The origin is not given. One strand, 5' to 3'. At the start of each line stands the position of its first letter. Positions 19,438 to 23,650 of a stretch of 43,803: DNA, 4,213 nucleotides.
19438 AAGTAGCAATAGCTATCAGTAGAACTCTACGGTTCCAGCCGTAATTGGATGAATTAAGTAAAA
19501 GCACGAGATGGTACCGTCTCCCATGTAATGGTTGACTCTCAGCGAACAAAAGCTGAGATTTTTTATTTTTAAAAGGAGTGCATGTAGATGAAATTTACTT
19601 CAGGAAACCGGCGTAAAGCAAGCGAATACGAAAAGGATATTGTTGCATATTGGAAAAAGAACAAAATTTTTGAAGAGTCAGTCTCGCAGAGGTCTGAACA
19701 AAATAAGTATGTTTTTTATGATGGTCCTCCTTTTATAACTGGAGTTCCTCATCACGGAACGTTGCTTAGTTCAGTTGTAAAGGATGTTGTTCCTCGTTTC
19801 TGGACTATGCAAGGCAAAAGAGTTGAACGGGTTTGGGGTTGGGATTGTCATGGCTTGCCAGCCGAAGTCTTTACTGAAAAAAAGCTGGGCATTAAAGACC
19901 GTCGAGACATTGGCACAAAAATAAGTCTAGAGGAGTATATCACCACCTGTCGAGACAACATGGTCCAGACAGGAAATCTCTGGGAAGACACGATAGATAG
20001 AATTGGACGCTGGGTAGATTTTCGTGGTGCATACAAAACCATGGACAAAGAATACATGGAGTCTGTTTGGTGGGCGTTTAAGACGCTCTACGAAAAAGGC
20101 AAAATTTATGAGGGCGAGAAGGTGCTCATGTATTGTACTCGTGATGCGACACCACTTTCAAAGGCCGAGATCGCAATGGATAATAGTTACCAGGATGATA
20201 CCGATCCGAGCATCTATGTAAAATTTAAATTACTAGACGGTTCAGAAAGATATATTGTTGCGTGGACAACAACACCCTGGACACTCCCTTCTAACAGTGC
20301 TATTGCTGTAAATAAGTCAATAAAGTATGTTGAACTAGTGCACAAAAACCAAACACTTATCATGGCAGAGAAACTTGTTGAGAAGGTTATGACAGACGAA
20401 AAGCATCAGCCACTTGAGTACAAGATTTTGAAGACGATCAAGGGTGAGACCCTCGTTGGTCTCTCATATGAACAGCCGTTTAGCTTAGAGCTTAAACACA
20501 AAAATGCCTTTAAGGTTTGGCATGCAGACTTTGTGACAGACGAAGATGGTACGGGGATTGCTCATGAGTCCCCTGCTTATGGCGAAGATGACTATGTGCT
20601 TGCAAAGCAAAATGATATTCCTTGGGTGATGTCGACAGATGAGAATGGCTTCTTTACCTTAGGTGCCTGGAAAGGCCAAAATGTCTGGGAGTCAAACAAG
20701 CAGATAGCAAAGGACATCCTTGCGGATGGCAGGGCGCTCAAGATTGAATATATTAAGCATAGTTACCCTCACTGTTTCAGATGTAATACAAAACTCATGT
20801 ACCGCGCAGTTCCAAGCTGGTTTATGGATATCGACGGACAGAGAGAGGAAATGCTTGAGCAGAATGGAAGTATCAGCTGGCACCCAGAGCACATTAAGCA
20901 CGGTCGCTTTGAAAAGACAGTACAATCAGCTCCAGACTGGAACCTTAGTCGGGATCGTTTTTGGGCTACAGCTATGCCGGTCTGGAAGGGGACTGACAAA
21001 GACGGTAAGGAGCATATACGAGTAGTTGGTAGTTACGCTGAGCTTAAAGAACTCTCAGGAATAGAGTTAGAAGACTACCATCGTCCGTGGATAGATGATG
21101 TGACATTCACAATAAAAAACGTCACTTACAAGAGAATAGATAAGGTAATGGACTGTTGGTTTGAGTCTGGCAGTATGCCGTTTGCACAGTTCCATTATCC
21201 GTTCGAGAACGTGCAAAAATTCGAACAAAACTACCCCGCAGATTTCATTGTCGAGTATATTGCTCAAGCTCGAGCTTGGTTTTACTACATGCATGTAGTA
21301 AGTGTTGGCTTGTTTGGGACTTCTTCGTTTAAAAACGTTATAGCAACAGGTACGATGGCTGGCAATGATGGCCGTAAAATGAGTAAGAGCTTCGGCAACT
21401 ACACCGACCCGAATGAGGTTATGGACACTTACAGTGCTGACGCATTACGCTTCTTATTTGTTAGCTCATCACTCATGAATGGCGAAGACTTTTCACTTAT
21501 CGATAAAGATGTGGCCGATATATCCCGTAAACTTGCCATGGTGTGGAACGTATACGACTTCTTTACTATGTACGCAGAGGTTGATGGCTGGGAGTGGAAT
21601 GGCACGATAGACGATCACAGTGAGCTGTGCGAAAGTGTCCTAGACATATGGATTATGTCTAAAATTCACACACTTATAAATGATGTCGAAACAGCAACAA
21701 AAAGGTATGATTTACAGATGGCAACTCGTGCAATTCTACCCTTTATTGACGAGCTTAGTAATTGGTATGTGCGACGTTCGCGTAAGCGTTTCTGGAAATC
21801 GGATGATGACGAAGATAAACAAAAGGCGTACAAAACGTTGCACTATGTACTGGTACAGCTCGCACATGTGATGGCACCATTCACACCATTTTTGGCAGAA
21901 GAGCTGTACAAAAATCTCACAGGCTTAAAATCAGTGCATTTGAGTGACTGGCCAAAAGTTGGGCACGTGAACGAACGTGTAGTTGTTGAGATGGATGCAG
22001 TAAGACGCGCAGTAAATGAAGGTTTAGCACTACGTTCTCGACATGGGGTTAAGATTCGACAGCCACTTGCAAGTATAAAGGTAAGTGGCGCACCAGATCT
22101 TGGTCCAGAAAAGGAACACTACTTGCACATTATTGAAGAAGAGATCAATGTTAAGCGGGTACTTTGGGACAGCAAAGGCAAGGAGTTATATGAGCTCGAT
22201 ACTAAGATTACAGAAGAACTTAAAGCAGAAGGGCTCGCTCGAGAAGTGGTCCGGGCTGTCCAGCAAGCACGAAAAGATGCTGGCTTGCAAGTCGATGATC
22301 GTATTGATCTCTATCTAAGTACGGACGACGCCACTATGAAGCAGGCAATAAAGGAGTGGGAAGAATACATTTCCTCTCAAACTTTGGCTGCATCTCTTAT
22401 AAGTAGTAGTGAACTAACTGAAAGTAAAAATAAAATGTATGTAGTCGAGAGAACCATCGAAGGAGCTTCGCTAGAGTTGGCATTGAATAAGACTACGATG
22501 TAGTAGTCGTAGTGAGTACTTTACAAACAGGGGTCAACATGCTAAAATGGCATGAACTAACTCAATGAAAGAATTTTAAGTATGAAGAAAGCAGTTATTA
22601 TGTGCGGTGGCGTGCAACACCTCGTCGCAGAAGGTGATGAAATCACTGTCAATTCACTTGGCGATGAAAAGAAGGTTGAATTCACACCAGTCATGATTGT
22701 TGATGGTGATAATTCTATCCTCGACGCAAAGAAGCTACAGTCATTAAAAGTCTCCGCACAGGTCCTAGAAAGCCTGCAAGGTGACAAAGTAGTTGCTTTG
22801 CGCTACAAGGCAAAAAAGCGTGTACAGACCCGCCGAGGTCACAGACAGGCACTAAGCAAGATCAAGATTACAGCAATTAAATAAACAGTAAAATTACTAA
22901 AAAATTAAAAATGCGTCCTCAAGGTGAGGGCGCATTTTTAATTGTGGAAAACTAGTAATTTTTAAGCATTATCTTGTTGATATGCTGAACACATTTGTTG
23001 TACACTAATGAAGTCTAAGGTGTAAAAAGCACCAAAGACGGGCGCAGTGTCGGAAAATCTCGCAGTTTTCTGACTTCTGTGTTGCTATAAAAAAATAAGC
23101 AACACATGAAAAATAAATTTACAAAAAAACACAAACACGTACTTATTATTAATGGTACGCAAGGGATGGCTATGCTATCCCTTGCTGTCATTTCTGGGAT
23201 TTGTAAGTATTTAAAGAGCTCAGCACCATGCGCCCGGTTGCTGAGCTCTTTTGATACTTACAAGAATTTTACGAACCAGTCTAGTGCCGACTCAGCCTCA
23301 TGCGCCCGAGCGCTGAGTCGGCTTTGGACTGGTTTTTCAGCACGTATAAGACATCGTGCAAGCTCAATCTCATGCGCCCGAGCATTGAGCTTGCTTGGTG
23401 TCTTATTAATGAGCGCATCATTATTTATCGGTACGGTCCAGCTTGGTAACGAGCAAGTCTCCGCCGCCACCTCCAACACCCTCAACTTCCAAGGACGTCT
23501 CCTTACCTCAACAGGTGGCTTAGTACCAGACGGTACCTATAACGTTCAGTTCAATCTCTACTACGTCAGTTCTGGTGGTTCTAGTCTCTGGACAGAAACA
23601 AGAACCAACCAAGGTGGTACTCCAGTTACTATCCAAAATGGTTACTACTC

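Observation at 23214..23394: Three in-frame stem-loops exactly 72 nt apart with covarying stems and an invariant AUGCGCCC apical loop, in the first 100 codons of the giant ORF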

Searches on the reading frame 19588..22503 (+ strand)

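Call 11: search_protein_families(library=pfam, proteins=[window:19588-22503:+])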
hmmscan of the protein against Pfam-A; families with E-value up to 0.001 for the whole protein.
window:19588-22503:+ (971 aa): 7 families
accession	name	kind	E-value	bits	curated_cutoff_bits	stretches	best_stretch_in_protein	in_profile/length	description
PF00133.28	tRNA-synt_1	-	7e-115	384.5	22.7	1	18-633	2-411/414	tRNA synthetases class I (I, L, M and V)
PF08264.19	Anticodon_1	-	4.7e-31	108.1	25.1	1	686-827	1-144/148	Anticodon-binding domain of tRNA ligase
PF19302.4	DUF5915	-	5.1e-22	78.8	27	1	870-968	104-194/195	Domain of unknown function (DUF5915)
PF09334.17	tRNA-synt_1g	-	7.8e-16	58.2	20.1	2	48-197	8-137/391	tRNA synthetases class I (M)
PF13603.12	tRNA-synt_1_2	-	0.00017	21.6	25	1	210-346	11-136/185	Leucyl-tRNA synthetase, editing domain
PF01921.24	tRNA-synt_1f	-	0.00068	19.1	27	0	594-635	279-320/360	tRNA synthetases class I (K)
PF01406.26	tRNA-synt_1e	-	0.00074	19.4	27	0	592-635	248-291/301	tRNA synthetases class I (C) catalytic domain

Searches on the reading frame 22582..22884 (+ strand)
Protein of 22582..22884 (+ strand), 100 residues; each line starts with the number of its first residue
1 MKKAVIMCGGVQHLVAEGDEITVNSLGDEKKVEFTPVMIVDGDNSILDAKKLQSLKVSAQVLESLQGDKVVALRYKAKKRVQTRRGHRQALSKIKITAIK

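Call 11: search_protein_families(library=pfam, proteins=[window:22582-22884:+])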
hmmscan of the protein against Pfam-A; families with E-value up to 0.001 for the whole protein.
window:22582-22884:+ (100 aa): 1 family
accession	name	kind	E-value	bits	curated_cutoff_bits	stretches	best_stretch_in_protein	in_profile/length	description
PF00829.26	Ribosomal_L21p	-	4.5e-22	78.6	27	1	4-99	3-99/99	Ribosomal prokaryotic L21 protein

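Call 13: find_encoding_contigs(protein=window:22582-22884:+, flank=10000, max_places=10)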
Protein window:22582-22884:+ (100 aa): 2 contigs read that carry it; 2 places shown.
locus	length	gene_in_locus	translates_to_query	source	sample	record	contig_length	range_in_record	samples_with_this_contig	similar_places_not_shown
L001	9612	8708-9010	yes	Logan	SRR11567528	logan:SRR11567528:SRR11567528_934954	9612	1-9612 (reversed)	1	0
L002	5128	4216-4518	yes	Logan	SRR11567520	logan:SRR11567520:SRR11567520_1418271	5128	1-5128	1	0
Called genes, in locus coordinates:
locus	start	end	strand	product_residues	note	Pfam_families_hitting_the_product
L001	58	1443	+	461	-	PF00091:Tubulin, PF12327:FtsZ_C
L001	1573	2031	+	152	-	PF22811:Zn_ribbon_NrdR, PF03477:ATP-cone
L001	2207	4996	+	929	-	PF08471:Ribonuc_red_2_N, PF02867:Ribonuc_red_lgC, PF12637:TSCPD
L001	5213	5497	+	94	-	-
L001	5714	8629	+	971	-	PF00133:tRNA-synt_1, PF09334:tRNA-synt_1g (weak), PF08264:Anticodon_1, PF19302:DUF5915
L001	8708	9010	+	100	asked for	PF00829:Ribosomal_L21p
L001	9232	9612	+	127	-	?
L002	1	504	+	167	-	?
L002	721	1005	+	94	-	-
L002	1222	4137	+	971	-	PF00133:tRNA-synt_1, PF09334:tRNA-synt_1g (weak), PF08264:Anticodon_1, PF19302:DUF5915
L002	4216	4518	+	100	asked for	PF00829:Ribosomal_L21p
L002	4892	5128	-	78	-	?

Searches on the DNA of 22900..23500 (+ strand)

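Call 33: search_rna_families(source=window, start=22900, end=23500, threshold=evalue, max_evalue=10)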
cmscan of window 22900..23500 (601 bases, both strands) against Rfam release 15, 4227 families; matches with E-value up to 10: 17.
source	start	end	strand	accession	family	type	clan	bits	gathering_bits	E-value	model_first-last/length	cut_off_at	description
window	23200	23264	+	RF04128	MIR8562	Gene; miRNA;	-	24.8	211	0.022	1-242/242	no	MIR8562 microRNA precursor family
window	22904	22942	+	RF04207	MIR5048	Gene; miRNA;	-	19.7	160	0.022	1-356/356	no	MIR5048 microRNA precursor family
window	23200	23264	-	RF04128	MIR8562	Gene; miRNA;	-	19.1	211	0.41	1-242/242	no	MIR8562 microRNA precursor family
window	22907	22980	-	RF02607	AbsR25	Gene; sRNA;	-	19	47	0.85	1-164/164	no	Acinetobacter sRNA 25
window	23200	23264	+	RF03946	mir-3132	Gene; miRNA;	-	19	84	1.6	1-75/75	no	mir-3132 microRNA precursor family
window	22956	23118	+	RF02062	STnc361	Gene; sRNA;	-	18.5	80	3.7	1-150/150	no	Salmonella enterica sRNA STnc361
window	22900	22940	+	RF04184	BTnc060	Gene; sRNA;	-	18.2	228.9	2.4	174-213/213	5'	Bacteroides sRNA BTnc060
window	22900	22947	+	RF03162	TD-2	Gene; sRNA;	CL00124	17.7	48.7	6.3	58-98/98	5'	TD-2 RNA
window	23200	23264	+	RF04207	MIR5048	Gene; miRNA;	-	17.6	160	0.076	1-356/356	no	MIR5048 microRNA precursor family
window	23346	23406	+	RF01033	mir-767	Gene; miRNA;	-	17.4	90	1.3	1-86/86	no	mir-767 microRNA precursor family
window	23236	23318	+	RF01876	MIAT_exon5_2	Gene; lncRNA;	-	16.1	75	0.39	1-83/83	no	Myocardial infarction associated transcript exon 5 conserved region 2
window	22903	22942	-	RF00823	lsy-6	Gene; miRNA;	-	15.2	60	3.5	1-74/74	no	lsy-6 microRNA precursor family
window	22976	23028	-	RF02753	ES173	Gene; sRNA;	-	14.5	90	7.7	1-64/64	no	ES173 sRNA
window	23435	23500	-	RF00478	SCARNA6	Gene; snRNA; snoRNA; scaRNA;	-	14.4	68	0.065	200-265/265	5'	Small Cajal body specific RNA 6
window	22900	22944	+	RF01402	STnc150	Gene; sRNA;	-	13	60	2.5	176-267/267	5'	STnc150 Hfq binding RNA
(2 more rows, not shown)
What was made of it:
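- On Any Rfam family (release 15): In a permissive scan of 22900-23500 the best hits are generic long-hairpin miRNA models at 17-25 bits against thresholds of 84-211 (call 33).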

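Call 38: build_rna_model(alignment_id=A3, structure=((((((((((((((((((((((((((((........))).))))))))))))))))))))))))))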
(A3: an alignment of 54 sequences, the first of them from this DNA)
Model R1 built from alignment A3 (54 sequences, 65 columns); structure: as given.
model positions 65; base pairs 28; branch points 0; effective number of sequences 6.28; information 0.863 bits per position. Calibrated on 0.2 Mb of random sequence (short: E-values are rough).
structure used (alignment columns):
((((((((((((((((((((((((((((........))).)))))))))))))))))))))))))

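Call 39: search_with_rna_model(model_id=R1, sources=[window, L003, L004, L005, L006, L009, L010, L012, L014, L016, L017, L019, L021, L022, L024, L025, L026, L027, L007, L008, L011, L013, L015, L018, L020, L023], max_evalue=1)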
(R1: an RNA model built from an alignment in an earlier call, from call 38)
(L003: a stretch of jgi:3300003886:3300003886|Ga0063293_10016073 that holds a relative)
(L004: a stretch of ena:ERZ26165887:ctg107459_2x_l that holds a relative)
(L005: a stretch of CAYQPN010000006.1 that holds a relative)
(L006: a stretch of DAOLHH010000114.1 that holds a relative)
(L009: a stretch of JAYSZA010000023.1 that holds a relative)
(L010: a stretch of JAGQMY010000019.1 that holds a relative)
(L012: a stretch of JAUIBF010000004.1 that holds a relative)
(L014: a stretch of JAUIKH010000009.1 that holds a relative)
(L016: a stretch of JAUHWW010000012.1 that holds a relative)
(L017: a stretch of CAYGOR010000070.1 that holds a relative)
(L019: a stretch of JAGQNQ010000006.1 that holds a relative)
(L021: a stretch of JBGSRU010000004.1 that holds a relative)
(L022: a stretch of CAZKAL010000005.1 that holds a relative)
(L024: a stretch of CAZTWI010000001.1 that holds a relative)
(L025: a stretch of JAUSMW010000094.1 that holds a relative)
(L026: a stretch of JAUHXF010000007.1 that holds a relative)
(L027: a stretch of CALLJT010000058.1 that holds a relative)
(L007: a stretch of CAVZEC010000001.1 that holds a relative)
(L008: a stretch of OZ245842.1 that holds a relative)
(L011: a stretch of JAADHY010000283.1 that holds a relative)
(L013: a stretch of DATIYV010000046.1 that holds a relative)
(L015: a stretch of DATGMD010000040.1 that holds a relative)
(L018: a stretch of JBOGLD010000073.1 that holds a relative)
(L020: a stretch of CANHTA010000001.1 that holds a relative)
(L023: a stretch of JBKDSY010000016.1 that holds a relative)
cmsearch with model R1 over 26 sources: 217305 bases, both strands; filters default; matches with E-value up to 1: 87.
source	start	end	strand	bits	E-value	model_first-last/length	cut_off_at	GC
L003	5698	5762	+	82.3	1.7e-20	1-65/65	no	0.49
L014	6150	6214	-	80.8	4.5e-20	1-65/65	no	0.51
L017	1502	1566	+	80.8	4.6e-20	1-65/65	no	0.52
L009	280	344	+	79.7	9.4e-20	1-65/65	no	0.55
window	23344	23408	+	78.9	1.6e-19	1-65/65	no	0.46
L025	329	393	+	78.9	1.7e-19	1-65/65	no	0.55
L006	1248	1312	+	78.8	1.7e-19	1-65/65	no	0.51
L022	5914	5978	+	78.5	2.1e-19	1-65/65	no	0.45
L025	470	534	+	78.1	2.9e-19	1-65/65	no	0.49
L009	349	413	+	76.7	7e-19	1-65/65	no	0.55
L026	6536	6600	-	76.4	8.7e-19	1-65/65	no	0.52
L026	6665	6729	-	76.2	9.6e-19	1-65/65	no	0.49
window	23272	23336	+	76.1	1.1e-18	1-65/65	no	0.6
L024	3547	3611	+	76.1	1.1e-18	1-65/65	no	0.46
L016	2030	2094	-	74.5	3e-18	1-65/65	no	0.62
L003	5776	5840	+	74.4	3.2e-18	1-65/65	no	0.52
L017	1571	1635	+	74.4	3.3e-18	1-65/65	no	0.57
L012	6588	6652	-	74.3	3.6e-18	1-65/65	no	0.49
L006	1179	1243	+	73.8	4.9e-18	1-65/65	no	0.58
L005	3749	3813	+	73.4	6.3e-18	1-65/65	no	0.49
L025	257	321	+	73.1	7.9e-18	1-65/65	no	0.38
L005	3677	3741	+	73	8.5e-18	1-65/65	no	0.6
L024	3682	3746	+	72.9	8.7e-18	1-65/65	no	0.55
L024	3814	3878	+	72.8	9.4e-18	1-65/65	no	0.54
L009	61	125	+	72.1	1.5e-17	1-65/65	no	0.51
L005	3611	3675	+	71.9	1.7e-17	1-65/65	no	0.51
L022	5992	6056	+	71.9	1.8e-17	1-65/65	no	0.55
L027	3068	3132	+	71.8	1.8e-17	1-65/65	no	0.52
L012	6375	6439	-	71.5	2.3e-17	1-65/65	no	0.49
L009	208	272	+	71.2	2.8e-17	1-65/65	no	0.55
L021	1844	1908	-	71.1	3e-17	1-65/65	no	0.52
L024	3616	3680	+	70.5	4.4e-17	1-65/65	no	0.54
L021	1925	1989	-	70.5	4.5e-17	1-65/65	no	0.52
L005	3878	3942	+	70.1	5.7e-17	1-65/65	no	0.54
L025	404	468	+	69.3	9.7e-17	1-65/65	no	0.52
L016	2165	2229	-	69.1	1.1e-16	1-65/65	no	0.58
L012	6657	6721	-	68.5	1.7e-16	1-65/65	no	0.51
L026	6734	6798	-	68.3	2e-16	1-65/65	no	0.51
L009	142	206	+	67.1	4.3e-16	1-65/65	no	0.51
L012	6444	6508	-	67.1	4.4e-16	1-65/65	no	0.51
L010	511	575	-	66.7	5.7e-16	1-65/65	no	0.4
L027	3164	3228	+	66.1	8.4e-16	1-65/65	no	0.63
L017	1424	1488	+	65.7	1.1e-15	1-65/65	no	0.6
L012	6510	6574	-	65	1.7e-15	1-65/65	no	0.52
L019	6301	6365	+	64.3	2.9e-15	1-65/65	no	0.45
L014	6072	6136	-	61.2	2.3e-14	1-65/65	no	0.63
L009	280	344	-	44.8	1.3e-09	1-65/65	no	0.55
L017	1571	1635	-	40.8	1.9e-08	1-65/65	no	0.57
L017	1502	1566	-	40.6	2.1e-08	1-65/65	no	0.52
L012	6588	6652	+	40.5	2.2e-08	1-65/65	no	0.49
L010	448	505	-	40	3.3e-08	1-65/65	no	0.48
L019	6370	6431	+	39.9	3.3e-08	1-65/65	no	0.52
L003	5698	5762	-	39.6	4.2e-08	1-65/65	no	0.49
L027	3068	3132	-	38.7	7.6e-08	1-65/65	no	0.52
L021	1925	1989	+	38.3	9.6e-08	1-65/65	no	0.52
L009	349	413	-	37.5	1.6e-07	1-65/65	no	0.55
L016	2093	2157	+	37.1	2.1e-07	1-65/65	no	0.57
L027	3164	3228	-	35.9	4.8e-07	1-65/65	no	0.63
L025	257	321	-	35.5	6.5e-07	1-65/65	no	0.38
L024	3682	3746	-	35.2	7.8e-07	1-65/65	no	0.55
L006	1248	1312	-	34.4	1.3e-06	1-65/65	no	0.51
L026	6602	6666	+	33.9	1.9e-06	1-65/65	no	0.57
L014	6150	6214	+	33.2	2.9e-06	1-65/65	no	0.51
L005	3611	3675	-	33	3.4e-06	1-65/65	no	0.51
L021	1844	1908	+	32.3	5.3e-06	1-65/65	no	0.52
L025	470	534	-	32.1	6.3e-06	1-65/65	no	0.49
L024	3547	3611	-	31.4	1e-05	1-65/65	no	0.46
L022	5914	5978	-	31.3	1.1e-05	1-65/65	no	0.45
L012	6309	6373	-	30.6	1.6e-05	1-65/65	no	0.54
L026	6536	6600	+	30.5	1.8e-05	1-65/65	no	0.52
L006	1116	1180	-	29.8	2.9e-05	1-65/65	no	0.35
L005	3878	3942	-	29.3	3.9e-05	1-65/65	no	0.54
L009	208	272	-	29.3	4e-05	1-65/65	no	0.55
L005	3677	3741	-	29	4.9e-05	1-65/65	no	0.6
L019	6301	6365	-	27.9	0.0001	1-65/65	no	0.45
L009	61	125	-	27.7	0.00012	1-65/65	no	0.51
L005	3749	3813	-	26.7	0.00023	1-65/65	no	0.49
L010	511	575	+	26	0.00038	1-65/65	no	0.4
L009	143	206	-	25.1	0.00068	1-65/65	no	0.5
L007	2094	2159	-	24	0.0014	1-65/65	no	0.65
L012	6657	6721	+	21.2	0.0093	1-65/65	no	0.51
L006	1181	1241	-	21.1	0.0096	3-63/65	no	0.61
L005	3814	3875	-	16.8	0.17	1-65/65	no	0.5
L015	7765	7791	+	15.3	0.45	20-46/65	no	0.78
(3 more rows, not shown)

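Call 74: search_with_rna_model(model_id=R1, source=window, filters=off, max_evalue=10)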
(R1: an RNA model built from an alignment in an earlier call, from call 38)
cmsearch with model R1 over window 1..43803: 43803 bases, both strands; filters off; matches with E-value up to 10: 24.
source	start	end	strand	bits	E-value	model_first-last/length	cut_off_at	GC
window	23344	23408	+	78.9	3.2e-20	1-65/65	no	0.46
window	23272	23336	+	76.1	2.2e-19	1-65/65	no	0.6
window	23200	23264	+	70.3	1e-17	1-65/65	no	0.43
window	23200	23264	-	34.5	2.5e-07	1-65/65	no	0.43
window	23344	23408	-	33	6.9e-07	1-65/65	no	0.46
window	23272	23336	-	30.1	4.9e-06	1-65/65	no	0.6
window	22899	22947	+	18.5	0.011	1-65/65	no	0.37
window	22899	22947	-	15.5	0.08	1-65/65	no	0.37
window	12492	12556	+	15.1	0.1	1-65/65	no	0.28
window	40314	40376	-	14.9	0.12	1-65/65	no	0.48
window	12487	12561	-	14.2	0.19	1-65/65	no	0.32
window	1242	1278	+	13.9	0.23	1-65/65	no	0.41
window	3871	3903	+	11.1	1.6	1-65/65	no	0.67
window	6467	6531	-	11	1.7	1-65/65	no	0.43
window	3865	3909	-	10.5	2.4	1-65/65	no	0.6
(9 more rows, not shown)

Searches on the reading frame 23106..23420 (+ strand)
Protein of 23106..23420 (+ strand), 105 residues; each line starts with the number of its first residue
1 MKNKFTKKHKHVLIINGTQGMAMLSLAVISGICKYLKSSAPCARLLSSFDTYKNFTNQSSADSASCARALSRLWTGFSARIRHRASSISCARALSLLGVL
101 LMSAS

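Call 53: find_homologous_proteins(query=window:23106-23420:+, max_evalue=0.01)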
Query window:23106-23420:+ (105 aa): 5 proteins with E <= 0.01 among 67 candidates.
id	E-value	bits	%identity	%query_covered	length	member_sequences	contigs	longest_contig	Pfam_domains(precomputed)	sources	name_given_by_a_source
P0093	1.5e-37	145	91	73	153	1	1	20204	-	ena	-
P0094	5.2e-24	102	75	79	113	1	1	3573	-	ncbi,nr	ncbi:MAG TPA: hypothetical protein PKD20_04380, partial [Candidatus Saccharibacteria bacterium]|nr:h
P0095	2.7e-16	77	42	96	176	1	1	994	-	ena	-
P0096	2.5e-15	74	53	83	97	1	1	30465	-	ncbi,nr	ncbi:hypothetical protein KC992_01370, partial [Candidatus Saccharibacteria bacterium]|nr:hypothetic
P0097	9.9e-14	69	77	47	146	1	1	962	PF01148.26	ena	-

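Call 56: find_encoding_contigs(protein=P0093, flank=3000, max_places=2)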
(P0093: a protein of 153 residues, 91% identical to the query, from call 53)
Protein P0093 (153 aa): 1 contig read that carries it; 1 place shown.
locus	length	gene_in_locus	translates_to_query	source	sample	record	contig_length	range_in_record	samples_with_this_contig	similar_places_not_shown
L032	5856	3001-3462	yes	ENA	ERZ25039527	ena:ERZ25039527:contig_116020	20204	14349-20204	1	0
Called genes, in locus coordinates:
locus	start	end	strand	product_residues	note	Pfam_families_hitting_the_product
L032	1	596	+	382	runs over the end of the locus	PF00133:tRNA-synt_1, PF09334:tRNA-synt_1g (weak)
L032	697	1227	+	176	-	PF00133:tRNA-synt_1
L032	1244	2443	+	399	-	PF00133:tRNA-synt_1, PF08264:Anticodon_1, PF19302:DUF5915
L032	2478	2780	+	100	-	PF00829:Ribosomal_L21p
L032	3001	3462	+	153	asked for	-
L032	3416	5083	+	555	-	-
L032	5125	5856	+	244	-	?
